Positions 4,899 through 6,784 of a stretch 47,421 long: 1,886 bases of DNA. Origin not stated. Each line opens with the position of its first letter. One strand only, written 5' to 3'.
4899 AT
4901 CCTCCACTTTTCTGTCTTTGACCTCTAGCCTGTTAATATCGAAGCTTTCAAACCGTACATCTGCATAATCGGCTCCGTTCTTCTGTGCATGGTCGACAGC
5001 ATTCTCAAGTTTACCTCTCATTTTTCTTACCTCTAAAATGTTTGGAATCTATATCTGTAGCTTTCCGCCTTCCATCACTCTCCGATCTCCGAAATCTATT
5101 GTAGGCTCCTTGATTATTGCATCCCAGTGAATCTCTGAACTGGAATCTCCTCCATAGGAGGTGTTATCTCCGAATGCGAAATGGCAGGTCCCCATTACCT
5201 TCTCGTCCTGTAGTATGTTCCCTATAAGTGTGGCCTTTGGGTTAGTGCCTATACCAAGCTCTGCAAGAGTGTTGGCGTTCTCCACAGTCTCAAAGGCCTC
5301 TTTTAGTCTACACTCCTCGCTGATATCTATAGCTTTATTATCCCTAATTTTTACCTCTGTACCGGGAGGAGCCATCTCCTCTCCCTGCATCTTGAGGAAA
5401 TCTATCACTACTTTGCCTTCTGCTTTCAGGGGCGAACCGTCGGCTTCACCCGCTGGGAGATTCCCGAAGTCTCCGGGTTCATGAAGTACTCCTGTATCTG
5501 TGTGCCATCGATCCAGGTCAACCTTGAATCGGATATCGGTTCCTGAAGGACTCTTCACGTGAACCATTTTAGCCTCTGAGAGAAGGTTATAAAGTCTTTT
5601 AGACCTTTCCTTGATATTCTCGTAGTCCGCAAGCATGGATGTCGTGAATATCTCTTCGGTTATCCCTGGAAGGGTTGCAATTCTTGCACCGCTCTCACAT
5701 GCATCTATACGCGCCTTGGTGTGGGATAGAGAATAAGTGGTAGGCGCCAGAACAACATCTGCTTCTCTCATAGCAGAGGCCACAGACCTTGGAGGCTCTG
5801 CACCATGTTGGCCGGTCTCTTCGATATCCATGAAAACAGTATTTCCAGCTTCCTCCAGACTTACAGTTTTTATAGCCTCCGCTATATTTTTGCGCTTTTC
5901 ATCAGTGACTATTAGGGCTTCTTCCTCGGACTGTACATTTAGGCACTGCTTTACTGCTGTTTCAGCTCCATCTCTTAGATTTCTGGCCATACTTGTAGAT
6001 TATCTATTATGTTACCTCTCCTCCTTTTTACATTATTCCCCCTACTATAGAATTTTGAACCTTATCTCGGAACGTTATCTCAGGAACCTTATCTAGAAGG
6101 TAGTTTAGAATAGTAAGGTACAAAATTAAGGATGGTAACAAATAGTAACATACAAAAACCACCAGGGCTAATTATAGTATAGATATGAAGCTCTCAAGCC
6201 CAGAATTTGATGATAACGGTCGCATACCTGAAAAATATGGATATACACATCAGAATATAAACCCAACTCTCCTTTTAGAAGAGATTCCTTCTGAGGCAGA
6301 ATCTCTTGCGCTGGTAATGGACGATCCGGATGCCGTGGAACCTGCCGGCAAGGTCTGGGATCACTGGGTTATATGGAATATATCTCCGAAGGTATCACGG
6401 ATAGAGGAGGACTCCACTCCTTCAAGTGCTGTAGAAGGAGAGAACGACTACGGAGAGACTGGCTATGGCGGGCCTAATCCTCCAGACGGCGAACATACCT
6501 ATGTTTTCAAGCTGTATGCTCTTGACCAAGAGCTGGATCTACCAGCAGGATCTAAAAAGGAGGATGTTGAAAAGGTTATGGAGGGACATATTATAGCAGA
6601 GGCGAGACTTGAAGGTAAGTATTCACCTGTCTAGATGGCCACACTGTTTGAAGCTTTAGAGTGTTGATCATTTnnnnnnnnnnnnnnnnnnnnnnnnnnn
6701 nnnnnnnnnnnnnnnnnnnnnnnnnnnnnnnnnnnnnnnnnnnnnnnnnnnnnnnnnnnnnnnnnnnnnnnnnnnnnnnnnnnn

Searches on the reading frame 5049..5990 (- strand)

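Call 8: search_protein_families(library=pfam, proteins=[window:5049-5990:-], max_evalue=0.001)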
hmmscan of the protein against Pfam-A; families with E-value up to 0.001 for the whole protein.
window:5049-5990:- (313 aa): 1 family
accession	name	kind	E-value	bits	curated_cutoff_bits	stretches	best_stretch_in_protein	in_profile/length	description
PF02073.20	Peptidase_M29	-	7.5e-12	45.2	27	1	120-279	182-352/406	Thermophilic metalloprotease (M29)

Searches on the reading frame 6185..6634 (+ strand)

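Call 8: search_protein_families(library=pfam, proteins=[window:6185-6634:+], max_evalue=0.001)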
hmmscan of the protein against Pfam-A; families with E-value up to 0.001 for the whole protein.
window:6185-6634:+ (149 aa): 1 family
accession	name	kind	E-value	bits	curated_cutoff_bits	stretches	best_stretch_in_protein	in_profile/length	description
PF01161.25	PBP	-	1.7e-39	135.7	24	1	13-146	1-135/135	Phosphatidylethanolamine-binding protein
